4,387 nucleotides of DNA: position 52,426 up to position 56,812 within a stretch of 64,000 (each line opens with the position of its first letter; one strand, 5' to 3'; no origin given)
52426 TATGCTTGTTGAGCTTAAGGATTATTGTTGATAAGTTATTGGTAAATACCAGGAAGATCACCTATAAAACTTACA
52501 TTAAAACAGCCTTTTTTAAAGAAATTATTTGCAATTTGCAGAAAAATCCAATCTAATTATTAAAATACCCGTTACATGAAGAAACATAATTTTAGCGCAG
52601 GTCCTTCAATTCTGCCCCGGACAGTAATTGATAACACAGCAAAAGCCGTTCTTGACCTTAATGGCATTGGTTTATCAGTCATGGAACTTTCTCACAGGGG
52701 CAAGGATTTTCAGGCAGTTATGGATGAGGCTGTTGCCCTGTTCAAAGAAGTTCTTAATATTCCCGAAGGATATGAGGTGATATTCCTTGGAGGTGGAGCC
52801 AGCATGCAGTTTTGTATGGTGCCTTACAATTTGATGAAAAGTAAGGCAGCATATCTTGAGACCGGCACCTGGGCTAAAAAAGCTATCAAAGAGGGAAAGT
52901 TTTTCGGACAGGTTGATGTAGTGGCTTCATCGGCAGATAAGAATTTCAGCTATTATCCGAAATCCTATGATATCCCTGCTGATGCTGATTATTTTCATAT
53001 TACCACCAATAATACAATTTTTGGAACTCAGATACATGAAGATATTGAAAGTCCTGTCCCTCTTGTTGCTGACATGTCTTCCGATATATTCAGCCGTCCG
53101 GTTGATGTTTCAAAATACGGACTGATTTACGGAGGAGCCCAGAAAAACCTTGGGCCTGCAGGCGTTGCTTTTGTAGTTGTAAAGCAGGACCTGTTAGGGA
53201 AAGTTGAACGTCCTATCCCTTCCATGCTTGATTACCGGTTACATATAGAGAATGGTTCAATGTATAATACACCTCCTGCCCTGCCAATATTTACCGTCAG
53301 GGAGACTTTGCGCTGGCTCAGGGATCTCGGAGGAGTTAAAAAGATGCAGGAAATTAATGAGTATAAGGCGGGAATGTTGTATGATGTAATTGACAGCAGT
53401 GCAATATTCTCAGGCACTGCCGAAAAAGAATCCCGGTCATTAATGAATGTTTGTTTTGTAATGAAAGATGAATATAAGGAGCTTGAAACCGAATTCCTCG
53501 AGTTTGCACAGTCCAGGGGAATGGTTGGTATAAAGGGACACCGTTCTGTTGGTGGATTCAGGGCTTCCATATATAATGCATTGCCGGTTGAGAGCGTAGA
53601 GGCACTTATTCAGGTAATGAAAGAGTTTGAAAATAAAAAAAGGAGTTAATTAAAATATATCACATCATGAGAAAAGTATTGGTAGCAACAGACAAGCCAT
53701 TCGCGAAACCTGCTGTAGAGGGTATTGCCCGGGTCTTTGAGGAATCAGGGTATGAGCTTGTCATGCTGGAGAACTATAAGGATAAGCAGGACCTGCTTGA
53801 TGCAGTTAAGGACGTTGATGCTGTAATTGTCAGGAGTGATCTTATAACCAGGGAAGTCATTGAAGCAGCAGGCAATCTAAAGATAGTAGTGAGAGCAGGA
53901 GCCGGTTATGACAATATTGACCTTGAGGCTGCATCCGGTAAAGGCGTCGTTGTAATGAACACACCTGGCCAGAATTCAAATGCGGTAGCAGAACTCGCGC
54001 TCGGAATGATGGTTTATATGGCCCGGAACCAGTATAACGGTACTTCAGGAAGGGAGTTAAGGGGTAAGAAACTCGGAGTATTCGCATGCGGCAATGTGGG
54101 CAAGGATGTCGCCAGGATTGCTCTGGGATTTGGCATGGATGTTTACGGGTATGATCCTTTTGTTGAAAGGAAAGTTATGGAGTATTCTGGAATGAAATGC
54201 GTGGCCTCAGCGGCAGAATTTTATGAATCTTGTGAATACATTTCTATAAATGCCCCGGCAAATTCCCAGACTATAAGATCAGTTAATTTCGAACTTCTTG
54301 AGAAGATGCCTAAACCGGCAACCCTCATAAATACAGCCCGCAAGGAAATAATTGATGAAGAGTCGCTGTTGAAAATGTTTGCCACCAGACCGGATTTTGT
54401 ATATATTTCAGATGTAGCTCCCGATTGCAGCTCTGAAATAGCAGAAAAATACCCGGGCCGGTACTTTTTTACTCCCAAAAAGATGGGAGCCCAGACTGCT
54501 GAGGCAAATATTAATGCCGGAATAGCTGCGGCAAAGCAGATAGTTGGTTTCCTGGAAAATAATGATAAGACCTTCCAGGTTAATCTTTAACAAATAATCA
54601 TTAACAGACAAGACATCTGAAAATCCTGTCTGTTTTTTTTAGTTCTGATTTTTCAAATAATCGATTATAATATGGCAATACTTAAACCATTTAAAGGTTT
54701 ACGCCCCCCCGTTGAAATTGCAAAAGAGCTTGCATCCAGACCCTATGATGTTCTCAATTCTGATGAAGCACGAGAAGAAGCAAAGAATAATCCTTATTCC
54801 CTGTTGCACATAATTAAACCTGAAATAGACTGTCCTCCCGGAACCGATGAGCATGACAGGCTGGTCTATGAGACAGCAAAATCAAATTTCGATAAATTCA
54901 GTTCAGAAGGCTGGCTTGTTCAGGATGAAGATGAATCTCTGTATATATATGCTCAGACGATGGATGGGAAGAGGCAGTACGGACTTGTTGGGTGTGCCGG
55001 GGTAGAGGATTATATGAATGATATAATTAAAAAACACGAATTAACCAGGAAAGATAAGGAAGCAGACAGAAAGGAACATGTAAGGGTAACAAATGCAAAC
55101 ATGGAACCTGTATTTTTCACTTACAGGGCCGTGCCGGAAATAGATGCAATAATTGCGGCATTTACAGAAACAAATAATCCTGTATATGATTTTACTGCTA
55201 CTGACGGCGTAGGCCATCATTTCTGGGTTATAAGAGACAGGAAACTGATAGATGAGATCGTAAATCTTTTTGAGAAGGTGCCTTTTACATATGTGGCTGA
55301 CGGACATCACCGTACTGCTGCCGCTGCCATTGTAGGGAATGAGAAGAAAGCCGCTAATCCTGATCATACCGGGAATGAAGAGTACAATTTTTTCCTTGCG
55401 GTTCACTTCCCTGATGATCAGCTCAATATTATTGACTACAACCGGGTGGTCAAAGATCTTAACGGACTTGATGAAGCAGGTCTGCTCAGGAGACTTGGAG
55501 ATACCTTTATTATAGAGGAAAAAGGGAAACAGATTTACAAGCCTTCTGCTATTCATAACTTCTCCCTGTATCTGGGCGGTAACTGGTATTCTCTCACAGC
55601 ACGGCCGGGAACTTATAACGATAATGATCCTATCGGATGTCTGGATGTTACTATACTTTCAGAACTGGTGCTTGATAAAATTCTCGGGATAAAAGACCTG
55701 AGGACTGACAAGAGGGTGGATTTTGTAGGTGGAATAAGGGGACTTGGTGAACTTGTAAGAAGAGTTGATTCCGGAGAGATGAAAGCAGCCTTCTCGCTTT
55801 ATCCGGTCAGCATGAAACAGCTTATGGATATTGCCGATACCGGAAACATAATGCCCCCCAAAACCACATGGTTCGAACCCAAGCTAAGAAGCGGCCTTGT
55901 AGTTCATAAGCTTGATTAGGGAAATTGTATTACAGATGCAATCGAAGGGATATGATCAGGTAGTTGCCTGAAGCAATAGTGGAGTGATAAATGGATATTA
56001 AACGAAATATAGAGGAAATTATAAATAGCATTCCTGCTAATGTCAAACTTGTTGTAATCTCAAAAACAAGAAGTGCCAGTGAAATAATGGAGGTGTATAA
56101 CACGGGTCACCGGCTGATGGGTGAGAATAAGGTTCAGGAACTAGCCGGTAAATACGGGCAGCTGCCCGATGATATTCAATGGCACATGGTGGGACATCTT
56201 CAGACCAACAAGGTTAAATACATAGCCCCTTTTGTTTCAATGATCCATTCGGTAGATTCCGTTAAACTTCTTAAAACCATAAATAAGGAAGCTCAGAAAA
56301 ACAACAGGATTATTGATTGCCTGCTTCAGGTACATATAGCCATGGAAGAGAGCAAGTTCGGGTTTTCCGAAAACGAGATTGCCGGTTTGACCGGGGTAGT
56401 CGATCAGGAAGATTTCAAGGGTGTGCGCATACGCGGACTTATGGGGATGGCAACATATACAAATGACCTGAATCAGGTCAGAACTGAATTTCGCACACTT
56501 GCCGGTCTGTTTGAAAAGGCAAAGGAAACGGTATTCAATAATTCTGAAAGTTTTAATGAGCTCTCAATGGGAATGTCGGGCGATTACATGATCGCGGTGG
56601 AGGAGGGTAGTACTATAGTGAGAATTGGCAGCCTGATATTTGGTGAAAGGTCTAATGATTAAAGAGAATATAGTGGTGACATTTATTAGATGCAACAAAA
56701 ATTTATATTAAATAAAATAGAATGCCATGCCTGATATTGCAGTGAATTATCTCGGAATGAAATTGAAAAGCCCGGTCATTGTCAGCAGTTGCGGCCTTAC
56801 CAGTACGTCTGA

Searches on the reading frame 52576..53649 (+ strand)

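Call 50: search_protein_families(library=pfam, proteins=[window:52576-53649:+])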
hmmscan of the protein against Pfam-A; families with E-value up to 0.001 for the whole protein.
window:52576-53649:+ (357 aa): 1 family
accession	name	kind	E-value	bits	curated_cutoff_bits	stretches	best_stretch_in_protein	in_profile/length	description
PF00266.25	Aminotran_5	-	9.2e-34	117.4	21.5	1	5-344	3-371/371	Aminotransferase class-V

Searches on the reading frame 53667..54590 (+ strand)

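Call 50: search_protein_families(library=pfam, proteins=[window:53667-54590:+])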
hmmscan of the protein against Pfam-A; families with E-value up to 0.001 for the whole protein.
window:53667-54590:+ (307 aa): 3 families
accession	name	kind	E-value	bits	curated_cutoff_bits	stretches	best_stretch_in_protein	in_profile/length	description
PF00389.36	2-Hacid_dh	-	7.2e-32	110.3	24.6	1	22-306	13-134/134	D-isomer specific 2-hydroxyacid dehydrogenase, catalytic domain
PF02826.25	2-Hacid_dh_C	-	1.9e-29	102.7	25.1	1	122-251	22-154/178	D-isomer specific 2-hydroxyacid dehydrogenase, NAD binding domain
PF03720.21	UDPG_MGDP_dh_C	-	0.00092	20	30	0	149-223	23-97/103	UDP-glucose/GDP-mannose dehydrogenase family, UDP binding domain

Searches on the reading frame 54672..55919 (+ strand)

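Call 50: search_protein_families(library=pfam, proteins=[window:54672-55919:+])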
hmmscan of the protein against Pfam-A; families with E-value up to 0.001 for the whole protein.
window:54672-55919:+ (415 aa): 1 family
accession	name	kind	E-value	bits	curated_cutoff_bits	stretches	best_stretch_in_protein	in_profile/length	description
PF06245.16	DUF1015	-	9.3e-113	376.9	25.8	1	4-327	1-325/325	Protein of unknown function (DUF1015)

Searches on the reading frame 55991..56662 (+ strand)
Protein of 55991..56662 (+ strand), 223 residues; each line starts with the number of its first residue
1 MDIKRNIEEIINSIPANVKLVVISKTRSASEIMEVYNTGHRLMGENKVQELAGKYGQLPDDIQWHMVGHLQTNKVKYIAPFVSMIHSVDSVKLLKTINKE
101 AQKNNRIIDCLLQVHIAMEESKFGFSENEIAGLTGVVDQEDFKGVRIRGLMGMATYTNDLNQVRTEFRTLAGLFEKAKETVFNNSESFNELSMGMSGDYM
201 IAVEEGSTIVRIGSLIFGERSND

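Call 50: search_protein_families(library=pfam, proteins=[window:55991-56662:+])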
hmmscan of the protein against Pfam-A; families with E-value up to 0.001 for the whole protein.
window:55991-56662:+ (223 aa): 1 family
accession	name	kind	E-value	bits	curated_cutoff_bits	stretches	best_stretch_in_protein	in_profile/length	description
PF01168.26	Ala_racemase_N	-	2.7e-15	57.1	24.1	1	3-220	6-219/220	Alanine racemase, N-terminal domain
